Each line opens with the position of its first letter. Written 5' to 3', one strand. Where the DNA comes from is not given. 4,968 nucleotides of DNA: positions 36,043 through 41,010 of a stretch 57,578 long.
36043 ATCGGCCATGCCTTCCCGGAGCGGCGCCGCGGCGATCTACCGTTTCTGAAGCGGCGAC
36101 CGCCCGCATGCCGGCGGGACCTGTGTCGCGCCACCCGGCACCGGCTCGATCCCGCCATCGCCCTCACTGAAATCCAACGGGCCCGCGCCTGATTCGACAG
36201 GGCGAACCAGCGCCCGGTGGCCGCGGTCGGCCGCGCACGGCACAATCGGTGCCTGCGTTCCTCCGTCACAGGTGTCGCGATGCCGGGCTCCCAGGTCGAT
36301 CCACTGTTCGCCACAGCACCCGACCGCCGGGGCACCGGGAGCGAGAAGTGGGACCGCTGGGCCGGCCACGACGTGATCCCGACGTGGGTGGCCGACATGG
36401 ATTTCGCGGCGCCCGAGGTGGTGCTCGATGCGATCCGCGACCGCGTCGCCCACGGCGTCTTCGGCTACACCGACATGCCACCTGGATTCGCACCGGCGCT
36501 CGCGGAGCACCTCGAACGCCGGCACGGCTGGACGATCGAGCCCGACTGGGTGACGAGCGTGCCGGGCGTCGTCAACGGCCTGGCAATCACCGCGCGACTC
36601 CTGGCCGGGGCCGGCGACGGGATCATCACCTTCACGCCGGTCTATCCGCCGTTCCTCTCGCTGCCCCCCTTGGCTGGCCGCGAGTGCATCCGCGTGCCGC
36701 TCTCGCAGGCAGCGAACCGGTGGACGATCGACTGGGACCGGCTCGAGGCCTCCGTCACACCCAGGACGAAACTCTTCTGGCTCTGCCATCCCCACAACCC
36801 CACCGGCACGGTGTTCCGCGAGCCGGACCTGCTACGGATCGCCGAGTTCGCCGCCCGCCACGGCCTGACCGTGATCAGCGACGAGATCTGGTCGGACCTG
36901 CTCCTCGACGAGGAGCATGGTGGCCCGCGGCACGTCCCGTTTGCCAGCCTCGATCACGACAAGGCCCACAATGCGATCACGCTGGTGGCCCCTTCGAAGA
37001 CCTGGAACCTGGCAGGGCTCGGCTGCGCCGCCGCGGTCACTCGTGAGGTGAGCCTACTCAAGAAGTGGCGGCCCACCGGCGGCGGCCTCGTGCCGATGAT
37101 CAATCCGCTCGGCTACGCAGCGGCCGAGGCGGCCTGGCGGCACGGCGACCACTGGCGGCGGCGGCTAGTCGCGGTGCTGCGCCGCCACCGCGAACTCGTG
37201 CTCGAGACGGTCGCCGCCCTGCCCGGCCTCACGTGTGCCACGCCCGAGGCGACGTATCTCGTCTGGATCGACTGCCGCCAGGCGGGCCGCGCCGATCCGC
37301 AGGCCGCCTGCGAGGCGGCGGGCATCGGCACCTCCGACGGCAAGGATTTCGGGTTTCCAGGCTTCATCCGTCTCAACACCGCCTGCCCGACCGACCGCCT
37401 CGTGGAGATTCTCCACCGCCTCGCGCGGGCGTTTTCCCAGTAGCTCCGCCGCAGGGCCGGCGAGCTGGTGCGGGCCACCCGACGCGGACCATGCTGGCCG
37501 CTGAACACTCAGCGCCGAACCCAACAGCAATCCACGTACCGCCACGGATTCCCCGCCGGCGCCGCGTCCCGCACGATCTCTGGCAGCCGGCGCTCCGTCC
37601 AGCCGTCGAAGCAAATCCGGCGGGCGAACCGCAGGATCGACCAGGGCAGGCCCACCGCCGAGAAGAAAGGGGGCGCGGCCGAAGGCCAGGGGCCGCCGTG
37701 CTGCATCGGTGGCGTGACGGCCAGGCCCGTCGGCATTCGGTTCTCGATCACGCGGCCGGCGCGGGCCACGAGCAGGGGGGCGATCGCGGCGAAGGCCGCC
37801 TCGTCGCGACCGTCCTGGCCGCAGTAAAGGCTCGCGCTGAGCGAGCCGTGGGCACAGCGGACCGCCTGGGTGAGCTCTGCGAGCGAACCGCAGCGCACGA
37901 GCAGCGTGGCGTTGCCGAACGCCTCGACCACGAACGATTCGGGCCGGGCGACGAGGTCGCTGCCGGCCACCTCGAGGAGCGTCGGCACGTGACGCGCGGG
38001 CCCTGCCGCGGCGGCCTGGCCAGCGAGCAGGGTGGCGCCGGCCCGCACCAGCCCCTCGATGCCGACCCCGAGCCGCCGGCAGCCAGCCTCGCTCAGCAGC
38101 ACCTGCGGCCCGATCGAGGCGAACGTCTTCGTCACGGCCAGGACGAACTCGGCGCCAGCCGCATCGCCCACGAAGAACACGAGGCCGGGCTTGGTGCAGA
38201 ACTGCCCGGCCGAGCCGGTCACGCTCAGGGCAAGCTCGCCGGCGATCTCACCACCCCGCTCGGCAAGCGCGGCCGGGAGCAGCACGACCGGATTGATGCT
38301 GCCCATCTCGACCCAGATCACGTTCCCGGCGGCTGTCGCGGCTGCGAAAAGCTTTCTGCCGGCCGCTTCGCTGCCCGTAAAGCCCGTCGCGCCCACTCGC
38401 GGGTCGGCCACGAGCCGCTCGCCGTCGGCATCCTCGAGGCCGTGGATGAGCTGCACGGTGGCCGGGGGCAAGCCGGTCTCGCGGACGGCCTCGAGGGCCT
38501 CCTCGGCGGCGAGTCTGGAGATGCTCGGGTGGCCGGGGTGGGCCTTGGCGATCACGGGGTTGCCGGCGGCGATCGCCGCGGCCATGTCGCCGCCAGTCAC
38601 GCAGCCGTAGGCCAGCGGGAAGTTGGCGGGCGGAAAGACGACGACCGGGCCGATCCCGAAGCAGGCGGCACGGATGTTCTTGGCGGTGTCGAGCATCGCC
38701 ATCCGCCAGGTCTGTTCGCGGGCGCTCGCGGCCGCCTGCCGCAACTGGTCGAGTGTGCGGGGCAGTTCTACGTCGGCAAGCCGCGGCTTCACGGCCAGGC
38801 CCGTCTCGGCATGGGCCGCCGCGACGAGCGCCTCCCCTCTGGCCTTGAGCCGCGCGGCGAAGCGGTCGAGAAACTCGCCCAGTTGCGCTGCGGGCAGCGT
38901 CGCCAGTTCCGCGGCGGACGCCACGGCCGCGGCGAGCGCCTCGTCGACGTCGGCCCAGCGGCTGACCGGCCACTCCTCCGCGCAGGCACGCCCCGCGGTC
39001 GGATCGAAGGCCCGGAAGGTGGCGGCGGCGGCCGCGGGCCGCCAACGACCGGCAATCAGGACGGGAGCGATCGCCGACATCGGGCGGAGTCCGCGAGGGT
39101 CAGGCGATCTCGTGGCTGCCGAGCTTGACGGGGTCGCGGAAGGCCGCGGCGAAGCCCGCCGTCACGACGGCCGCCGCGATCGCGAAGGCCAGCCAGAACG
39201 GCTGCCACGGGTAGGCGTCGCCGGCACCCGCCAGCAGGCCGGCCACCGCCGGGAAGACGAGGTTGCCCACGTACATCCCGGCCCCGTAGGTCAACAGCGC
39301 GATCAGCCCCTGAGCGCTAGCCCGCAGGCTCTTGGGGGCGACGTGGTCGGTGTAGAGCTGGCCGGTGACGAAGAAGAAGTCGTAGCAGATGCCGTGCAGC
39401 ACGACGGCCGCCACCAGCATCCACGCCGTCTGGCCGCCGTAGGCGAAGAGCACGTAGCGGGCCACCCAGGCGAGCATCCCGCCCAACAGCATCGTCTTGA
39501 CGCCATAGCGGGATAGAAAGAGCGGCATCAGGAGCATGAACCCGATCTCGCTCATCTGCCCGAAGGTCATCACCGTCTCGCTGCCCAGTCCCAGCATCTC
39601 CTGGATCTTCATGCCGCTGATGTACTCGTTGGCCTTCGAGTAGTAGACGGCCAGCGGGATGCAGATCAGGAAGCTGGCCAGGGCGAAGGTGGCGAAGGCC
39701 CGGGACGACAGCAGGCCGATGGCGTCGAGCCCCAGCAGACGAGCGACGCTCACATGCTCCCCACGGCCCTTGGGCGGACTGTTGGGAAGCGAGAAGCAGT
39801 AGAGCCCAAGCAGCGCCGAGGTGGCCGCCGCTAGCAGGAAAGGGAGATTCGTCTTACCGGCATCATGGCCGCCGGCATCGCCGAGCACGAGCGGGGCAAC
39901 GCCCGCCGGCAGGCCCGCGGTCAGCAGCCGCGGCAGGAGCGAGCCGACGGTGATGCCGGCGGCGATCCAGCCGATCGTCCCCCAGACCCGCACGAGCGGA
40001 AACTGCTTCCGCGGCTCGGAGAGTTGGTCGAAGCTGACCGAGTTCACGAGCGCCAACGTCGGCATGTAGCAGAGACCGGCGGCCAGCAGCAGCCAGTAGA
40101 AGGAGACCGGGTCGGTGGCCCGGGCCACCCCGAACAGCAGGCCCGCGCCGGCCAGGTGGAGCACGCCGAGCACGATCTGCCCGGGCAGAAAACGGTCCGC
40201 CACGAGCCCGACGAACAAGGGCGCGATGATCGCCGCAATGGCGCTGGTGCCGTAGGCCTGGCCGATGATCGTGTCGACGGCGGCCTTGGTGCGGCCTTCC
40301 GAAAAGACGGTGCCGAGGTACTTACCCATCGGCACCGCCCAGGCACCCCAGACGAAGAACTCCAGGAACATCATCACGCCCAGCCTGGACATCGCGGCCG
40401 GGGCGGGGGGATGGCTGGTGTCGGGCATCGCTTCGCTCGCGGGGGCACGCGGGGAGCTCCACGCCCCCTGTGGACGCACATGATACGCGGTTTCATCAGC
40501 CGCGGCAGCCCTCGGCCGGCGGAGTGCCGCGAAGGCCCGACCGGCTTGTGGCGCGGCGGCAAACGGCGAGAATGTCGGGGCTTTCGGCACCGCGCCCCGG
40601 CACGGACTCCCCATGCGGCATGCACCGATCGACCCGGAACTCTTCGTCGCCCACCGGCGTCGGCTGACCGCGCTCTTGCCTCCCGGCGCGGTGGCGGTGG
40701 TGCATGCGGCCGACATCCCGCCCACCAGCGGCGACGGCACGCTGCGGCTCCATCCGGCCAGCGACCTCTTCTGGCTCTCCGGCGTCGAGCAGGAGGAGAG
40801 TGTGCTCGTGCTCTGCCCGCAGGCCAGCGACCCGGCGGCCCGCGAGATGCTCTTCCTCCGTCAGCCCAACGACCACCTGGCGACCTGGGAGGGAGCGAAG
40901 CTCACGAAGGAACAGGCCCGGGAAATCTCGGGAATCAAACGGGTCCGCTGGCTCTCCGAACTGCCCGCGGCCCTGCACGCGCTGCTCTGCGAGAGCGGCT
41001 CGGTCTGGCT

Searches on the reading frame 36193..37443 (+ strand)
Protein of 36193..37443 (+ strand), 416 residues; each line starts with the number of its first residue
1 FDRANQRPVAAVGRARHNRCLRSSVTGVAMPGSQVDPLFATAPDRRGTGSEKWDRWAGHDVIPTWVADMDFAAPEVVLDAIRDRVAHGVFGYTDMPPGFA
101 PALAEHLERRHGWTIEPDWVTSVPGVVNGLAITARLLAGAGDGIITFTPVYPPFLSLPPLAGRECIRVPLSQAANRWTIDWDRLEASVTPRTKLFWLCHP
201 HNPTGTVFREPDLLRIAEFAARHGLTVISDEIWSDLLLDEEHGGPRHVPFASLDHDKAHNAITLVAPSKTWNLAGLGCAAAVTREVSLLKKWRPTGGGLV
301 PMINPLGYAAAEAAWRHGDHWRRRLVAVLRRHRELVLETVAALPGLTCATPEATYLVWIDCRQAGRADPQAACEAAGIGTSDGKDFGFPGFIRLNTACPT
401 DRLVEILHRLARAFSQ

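Call 57: search_protein_families(library=pfam, proteins=[window:36193-37443:+], max_evalue=0.001)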
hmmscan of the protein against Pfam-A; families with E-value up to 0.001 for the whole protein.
window:36193-37443:+ (416 aa): 1 family
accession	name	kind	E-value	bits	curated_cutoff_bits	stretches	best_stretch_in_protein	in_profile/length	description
PF00155.27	Aminotran_1_2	-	1.3e-40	140.2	19.7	1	68-407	10-357/361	Aminotransferase class I and II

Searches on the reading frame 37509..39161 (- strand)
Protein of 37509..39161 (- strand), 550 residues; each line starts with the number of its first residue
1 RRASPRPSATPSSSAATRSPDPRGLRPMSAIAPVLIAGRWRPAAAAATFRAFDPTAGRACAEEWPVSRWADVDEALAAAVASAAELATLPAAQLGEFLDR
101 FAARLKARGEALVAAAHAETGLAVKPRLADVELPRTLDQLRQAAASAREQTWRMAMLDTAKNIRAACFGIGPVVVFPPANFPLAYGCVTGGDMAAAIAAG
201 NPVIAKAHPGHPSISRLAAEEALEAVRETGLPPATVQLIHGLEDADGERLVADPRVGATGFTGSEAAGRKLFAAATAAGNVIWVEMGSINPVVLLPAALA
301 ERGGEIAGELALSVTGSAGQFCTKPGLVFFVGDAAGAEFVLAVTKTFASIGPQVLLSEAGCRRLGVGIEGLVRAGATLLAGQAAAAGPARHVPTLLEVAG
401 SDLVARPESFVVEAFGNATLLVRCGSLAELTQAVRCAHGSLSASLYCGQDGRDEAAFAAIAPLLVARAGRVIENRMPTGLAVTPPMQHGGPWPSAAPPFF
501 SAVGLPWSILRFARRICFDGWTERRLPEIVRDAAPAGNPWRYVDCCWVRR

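Call 57: search_protein_families(library=pfam, proteins=[window:37509-39161:-], max_evalue=0.001)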
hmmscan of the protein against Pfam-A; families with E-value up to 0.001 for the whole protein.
window:37509-39161:- (550 aa): 1 family
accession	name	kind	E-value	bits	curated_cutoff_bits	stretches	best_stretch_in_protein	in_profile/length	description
PF00171.27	Aldedh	-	9.6e-38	130.3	23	1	40-483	1-432/461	Aldehyde dehydrogenase family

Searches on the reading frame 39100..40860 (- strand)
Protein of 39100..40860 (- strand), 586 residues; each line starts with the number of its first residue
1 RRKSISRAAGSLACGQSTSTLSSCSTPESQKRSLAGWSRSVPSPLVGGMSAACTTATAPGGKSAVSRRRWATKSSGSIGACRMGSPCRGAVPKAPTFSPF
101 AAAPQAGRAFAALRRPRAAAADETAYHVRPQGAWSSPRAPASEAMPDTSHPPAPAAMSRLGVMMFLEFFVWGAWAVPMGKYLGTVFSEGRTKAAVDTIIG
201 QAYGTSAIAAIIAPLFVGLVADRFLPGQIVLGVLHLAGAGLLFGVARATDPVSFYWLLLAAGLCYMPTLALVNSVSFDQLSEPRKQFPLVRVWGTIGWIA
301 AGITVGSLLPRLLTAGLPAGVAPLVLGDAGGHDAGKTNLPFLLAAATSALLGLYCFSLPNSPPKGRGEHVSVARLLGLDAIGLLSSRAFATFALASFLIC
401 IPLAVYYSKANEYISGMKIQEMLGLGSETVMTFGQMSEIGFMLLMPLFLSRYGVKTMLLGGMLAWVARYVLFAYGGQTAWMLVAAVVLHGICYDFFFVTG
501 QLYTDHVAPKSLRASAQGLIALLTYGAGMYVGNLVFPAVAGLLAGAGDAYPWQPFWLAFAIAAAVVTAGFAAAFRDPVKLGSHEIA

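Call 57: search_protein_families(library=pfam, proteins=[window:39100-40860:-], max_evalue=0.001)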
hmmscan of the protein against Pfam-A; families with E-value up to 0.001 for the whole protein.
window:39100-40860:- (586 aa): 3 families
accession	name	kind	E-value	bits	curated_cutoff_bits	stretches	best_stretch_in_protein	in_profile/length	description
PF03825.22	Nuc_H_symport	-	2.1e-102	343.6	25.9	1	158-577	5-398/400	Nucleoside H+ symporter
PF12832.13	MFS_1_like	-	9e-32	111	25.2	1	198-535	35-357/373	MFS_1 like family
PF07690.21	MFS_1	-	1.8e-19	70.3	33.4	2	163-528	8-343/347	Major Facilitator Superfamily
